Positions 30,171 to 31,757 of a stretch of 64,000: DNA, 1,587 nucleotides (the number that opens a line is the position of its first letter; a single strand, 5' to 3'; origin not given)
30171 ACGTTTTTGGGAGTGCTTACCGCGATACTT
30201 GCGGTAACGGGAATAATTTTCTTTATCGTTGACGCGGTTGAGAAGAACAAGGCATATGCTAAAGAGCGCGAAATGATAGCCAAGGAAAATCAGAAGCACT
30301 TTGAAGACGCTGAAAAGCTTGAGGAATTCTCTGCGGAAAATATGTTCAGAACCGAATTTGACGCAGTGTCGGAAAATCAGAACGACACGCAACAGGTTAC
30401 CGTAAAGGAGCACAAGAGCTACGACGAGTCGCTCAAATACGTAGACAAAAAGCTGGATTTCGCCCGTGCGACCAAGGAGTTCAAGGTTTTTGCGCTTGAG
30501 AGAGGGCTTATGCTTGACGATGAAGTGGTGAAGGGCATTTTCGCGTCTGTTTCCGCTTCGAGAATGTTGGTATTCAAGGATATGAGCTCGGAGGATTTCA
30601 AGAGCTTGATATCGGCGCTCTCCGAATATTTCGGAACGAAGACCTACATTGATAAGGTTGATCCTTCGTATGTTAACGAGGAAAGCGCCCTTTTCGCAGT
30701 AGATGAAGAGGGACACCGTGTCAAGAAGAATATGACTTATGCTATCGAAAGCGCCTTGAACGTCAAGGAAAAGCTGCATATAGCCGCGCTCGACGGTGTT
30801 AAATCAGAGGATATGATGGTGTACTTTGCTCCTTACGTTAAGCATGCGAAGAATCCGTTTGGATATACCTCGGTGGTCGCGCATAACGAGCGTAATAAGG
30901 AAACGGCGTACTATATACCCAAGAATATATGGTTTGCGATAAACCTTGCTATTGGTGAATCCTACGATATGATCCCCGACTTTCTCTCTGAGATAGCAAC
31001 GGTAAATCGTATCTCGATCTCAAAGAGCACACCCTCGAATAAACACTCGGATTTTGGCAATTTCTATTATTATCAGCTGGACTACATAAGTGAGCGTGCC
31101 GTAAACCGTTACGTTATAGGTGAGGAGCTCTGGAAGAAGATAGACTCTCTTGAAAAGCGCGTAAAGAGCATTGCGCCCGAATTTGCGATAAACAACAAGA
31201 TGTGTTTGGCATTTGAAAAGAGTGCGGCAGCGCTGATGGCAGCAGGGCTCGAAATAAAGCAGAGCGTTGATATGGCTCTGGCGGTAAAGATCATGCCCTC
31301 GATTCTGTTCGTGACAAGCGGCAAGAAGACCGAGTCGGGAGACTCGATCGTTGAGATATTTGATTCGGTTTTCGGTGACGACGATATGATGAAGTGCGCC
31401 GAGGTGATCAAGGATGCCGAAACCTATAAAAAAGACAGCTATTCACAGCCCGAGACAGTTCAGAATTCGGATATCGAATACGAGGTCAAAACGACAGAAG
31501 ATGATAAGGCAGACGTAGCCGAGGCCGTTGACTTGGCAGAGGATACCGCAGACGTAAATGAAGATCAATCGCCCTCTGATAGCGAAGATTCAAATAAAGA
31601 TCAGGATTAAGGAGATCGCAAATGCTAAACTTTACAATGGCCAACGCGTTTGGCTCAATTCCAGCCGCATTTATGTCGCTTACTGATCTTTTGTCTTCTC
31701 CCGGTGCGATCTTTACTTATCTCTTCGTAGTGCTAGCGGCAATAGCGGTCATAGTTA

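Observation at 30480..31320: C-terminal domain of the GH3-like protein is an inactivated copy of the neighbouring McrB-like ATPase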

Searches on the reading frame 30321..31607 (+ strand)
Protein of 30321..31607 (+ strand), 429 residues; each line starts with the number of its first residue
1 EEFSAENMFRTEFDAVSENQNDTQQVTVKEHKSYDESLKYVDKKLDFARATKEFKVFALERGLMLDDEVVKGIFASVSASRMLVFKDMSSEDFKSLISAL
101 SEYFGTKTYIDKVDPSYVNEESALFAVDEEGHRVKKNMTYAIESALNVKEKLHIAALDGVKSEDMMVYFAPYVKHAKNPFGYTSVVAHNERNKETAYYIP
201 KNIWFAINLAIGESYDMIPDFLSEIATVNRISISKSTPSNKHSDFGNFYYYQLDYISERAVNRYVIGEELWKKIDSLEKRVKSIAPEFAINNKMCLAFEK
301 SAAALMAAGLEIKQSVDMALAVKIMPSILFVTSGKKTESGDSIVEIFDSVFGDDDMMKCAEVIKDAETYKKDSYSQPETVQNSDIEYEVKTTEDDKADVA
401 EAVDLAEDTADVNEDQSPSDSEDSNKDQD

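Call 12: find_homologous_proteins(query=window:30321-31607:+, max_evalue=0.001)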
Query window:30321-31607:+ (429 aa): 1 proteins with E <= 0.001 among 6706 candidates.
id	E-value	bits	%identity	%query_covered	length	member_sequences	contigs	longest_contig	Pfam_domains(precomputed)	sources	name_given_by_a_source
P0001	4.0e-109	384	65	61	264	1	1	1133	-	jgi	-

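Call 20: search_solved_structures(query=window:30321-31607:+, max_evalue=10)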
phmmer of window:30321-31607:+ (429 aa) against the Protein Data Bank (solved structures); distinct sequences matched with E-value up to 10: 0.

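Call 21: predict_structure(protein=window:30321-31490:+)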
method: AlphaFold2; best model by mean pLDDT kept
length: 390 residues; sequences in the alignment: 1
mean_pLDDT: 35.5   pTM: 0.25
mean pLDDT of the five models: 35.5, 33.3, 31.1, 29.5, 28.5
residues with pLDDT >= 90: 0; 70-90: 10; 50-70: 32; < 50: 348
segments of 3 or more residues with pLDDT < 50: 1-45, 74-87, 105-390
pLDDT, mean of each block of 10 residues (from residue 1): 34 38 31 34 47 71 66 46 45 57 43 29 28 28 27 23 23 28 32 34 35 32 34 28 28 27 28 36 30 39 36 33 32 33 37 39 33 30 30
secondary structure, 60 per line:
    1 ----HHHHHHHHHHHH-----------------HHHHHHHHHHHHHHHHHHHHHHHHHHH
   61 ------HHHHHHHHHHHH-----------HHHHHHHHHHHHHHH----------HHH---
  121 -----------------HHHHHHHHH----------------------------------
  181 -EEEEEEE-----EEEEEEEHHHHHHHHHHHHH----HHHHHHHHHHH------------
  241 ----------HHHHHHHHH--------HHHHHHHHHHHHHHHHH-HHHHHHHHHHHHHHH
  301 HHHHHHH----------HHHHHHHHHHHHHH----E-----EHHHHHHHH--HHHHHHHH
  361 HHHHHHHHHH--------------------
elements in order: H5-16 H34-60 H67-78 H90-104 H138-146 E182-188 E194-200 H201-213 H218-228 H251-259 H268-284 H286-307 H318-331 H343-350 H353-370

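Call 22: search_protein_representatives(protein=window:30321-31607:+)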
Query: 429 residues. Proteins with E-value up to 0.001 (for the whole library): 516; up to 1e-10: 320; up to 1e-30: 112. The best 150 are listed.
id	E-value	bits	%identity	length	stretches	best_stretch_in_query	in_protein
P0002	8.7e-189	644.1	70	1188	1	2-425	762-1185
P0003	9.0e-109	380.7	50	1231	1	2-373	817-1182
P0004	3.7e-81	289.9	40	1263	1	3-425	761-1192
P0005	7.6e-81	288.8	41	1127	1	2-371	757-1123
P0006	2.3e-78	280.6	37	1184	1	4-426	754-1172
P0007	4.2e-77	276.5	36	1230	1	3-418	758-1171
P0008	5.8e-75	269.4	39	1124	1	2-367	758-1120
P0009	1.0e-73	265.3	42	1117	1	3-368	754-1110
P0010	1.8e-72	261.2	39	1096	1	3-364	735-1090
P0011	1.2e-71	258.6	38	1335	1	4-390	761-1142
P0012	2.2e-71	257.6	37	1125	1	3-365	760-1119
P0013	3.1e-70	253.9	37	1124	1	2-366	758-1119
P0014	3.8e-70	253.6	36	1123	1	3-365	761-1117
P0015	4.0e-70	253.5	38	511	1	4-364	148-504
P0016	1.1e-69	252.1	35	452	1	4-365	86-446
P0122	1.4e-29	120.1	26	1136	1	6-364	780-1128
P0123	2.3e-29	119.3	26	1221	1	5-386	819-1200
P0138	6.7e-26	108.0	28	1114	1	4-365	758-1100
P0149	9.1e-24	100.9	26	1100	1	30-363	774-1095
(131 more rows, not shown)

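Call 31: search_solved_structures(query=A1, max_evalue=10, show_alignments=1)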
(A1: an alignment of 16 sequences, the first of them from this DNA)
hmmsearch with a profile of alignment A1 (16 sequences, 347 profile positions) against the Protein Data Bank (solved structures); distinct sequences matched with E-value up to 10: 4.
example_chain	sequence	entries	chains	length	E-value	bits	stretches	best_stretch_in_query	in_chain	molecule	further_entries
6ut6_A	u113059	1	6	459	0.14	14.2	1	115-178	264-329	5-methylcytosine-specific restriction enzyme B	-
7vsr_A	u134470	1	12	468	0.15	14.1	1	115-178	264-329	5-methylcytosine-specific restriction enzyme B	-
6hz4_A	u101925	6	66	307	0.25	13.4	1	115-178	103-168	5-methylcytosine-specific restriction enzyme B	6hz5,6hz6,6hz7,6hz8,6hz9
6dk2_A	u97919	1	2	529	0.82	11.6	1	63-109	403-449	SusD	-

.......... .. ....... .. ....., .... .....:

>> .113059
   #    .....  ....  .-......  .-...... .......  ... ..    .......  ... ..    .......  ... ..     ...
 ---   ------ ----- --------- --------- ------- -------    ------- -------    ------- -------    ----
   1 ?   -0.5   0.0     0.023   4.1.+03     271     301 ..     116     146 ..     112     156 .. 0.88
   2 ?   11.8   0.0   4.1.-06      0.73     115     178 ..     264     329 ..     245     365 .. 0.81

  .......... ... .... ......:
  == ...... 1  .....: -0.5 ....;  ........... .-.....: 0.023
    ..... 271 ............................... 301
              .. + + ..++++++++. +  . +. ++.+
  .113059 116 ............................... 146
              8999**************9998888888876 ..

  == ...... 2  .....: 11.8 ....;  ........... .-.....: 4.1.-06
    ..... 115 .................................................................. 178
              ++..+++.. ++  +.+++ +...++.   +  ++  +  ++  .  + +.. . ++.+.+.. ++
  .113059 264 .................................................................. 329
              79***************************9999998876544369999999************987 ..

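Call 45: find_homologous_proteins(query=A1, max_evalue=1e-10)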
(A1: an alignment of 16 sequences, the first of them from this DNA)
Query A1 (16 sequences) (360 aa, profile of the alignment): 1 proteins with E <= 1e-10 among 7455 candidates.
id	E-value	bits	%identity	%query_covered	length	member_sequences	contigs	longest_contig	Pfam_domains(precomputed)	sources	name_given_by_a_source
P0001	9.3e-79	283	73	62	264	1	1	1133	-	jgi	-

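Call 48: predict_structure(alignment_id=A1)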
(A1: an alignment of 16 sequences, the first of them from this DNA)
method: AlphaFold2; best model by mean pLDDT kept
length: 360 residues; sequences in the alignment: 16
mean_pLDDT: 89.7   pTM: 0.87
mean pLDDT of the five models: 89.7, 89.7, 89.3, 89.2, 88.7
residues with pLDDT >= 90: 279; 70-90: 59; 50-70: 2; < 50: 20
segments of 3 or more residues with pLDDT < 50: 343-360
pLDDT, mean of each block of 10 residues (from residue 1): 77 93 95 96 97 96 97 96 92 92 96 96 96 90 91 93 95 95 91 93 88 88 94 92 95 92 95 97 96 94 88 91 89 84 41 36
secondary structure, 60 per line:
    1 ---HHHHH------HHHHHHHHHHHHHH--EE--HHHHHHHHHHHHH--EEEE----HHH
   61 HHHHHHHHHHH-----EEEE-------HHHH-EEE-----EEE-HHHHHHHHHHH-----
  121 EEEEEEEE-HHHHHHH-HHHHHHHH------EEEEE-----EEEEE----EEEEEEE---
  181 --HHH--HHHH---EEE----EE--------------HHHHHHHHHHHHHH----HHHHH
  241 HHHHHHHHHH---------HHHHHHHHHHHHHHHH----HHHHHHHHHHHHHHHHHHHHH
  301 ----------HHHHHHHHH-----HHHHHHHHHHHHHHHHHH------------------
elements in order: H4-8 H15-28 H35-47 E50-53 H58-71 E77-80 H88-91 E93-95 E101-103 H105-115 E121-128 H130-136 H138-145 E152-156 E162-166 E171-177 H188-191 E195-197 H218-231 H236-250 H260-275 H280-300 H311-319 H325-342

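Call 50: fold_search(model_id=the predicted structure, library=pdb)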
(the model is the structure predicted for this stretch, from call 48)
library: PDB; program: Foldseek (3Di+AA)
matches with E <= 10: 479; with E <= 0.001: 38
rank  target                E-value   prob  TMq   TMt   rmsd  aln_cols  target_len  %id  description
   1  6hz4_E                3.0e-07  1.00  0.36  0.44  12.5       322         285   12  Structure of McrBC without DNA binding domains (one half of the full complex) (released 2019-07-24)
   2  6hz4_A                5.4e-06  1.00  0.36  0.43  13.0       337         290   12  Structure of McrBC without DNA binding domains (one half of the full complex) (released 2019-07-24)
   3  6ut6_D                6.0e-06  1.00  0.33  0.40  13.3       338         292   13  Cryo-EM structure of the Escherichia coli McrBC complex (released 2020-10-21)
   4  6hz4_D                8.8e-06  1.00  0.35  0.44  13.8       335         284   12  Structure of McrBC without DNA binding domains (one half of the full complex) (released 2019-07-24)
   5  7p30_3                2.2e-05  1.00  0.32  0.23  10.7       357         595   11  3.0 A resolution structure of a DNA-loaded MCM double hexamer (released 2022-02-02)
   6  6ut6_C                4.2e-05  1.00  0.34  0.41  12.9       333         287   13  Cryo-EM structure of the Escherichia coli McrBC complex (released 2020-10-21)
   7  9qhg_E                4.7e-05  1.00  0.28  0.38  13.9       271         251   13  NorQD complex state 4 from Jhaorihella thermophila (released 2026-03-25)
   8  7v3u_3                6.9e-05  1.00  0.36  0.23  10.2       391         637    9  Cryo-EM structure of MCM double hexamer with structured Mcm4-NSD (released 2022-04-13)
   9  1g8p                  7.3e-05  1.00  0.35  0.39  15.2       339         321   10  CRYSTAL STRUCTURE OF BCHI SUBUNIT OF MAGNESIUM CHELATASE (released 2001-08-03)
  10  8q67_B                7.3e-05  1.00  0.35  0.25  12.6       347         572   12  Crystal structure of a homohexameric MCM from M. acidophilum (released 2025-03-12)
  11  9gjp_4                8.1e-05  1.00  0.37  0.24  13.7       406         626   11  OCCM maturation intermediate stalled with an Arginine Finger mutation in Mcm5: Conformer 2 (released 2025-03-05)
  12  8q67_D                8.6e-05  1.00  0.35  0.24  14.8       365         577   11  Crystal structure of a homohexameric MCM from M. acidophilum (released 2025-03-12)
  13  8q67_A                9.1e-05  1.00  0.36  0.26   9.7       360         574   11  Crystal structure of a homohexameric MCM from M. acidophilum (released 2025-03-12)
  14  6ut6_A                1.0e-04  1.00  0.35  0.43  13.5       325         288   13  Cryo-EM structure of the Escherichia coli McrBC complex (released 2020-10-21)
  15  9mfv                  1.1e-04  1.00  0.32  0.06  17.5       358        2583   12  Motor domain with Apo AAA1 and ADP AAA3 from yeast full-length dynein-1 in 0.1 mM ATP condition (released 2025-12-17)
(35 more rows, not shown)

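Call 66: search_protein_families(library=pfam, alignment_id=A1, max_evalue=1)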
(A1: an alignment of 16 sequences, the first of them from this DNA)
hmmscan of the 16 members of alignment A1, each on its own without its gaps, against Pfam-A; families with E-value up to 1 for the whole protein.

A. member 1, seq(360 aa): 0 families

B. families by the number of members that match (of 16 scanned): 9 families
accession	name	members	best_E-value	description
PF24801.1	FNIII-A_GpJ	1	0.0031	Tip attachment protein J,FNIII-A domain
PF23441.1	SDR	1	0.013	SDR-like rossmann domain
PF16441.10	DUF5038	1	0.039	Domain of unknown function (DUF5038)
PF24904.1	RVE6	1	0.051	REVEILLE 6-like domain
PF18911.6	PKD_4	1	0.056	PKD domain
PF15569.11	Imm40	1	0.14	Immunity protein 40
PF05361.17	PP1_inhibitor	1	0.25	PKC-activated protein phosphatase-1 inhibitor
PF15219.11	TEX12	1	0.5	Testis-expressed 12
PF15935.10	RnlA_toxin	1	0.96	RNase LS, bacterial toxin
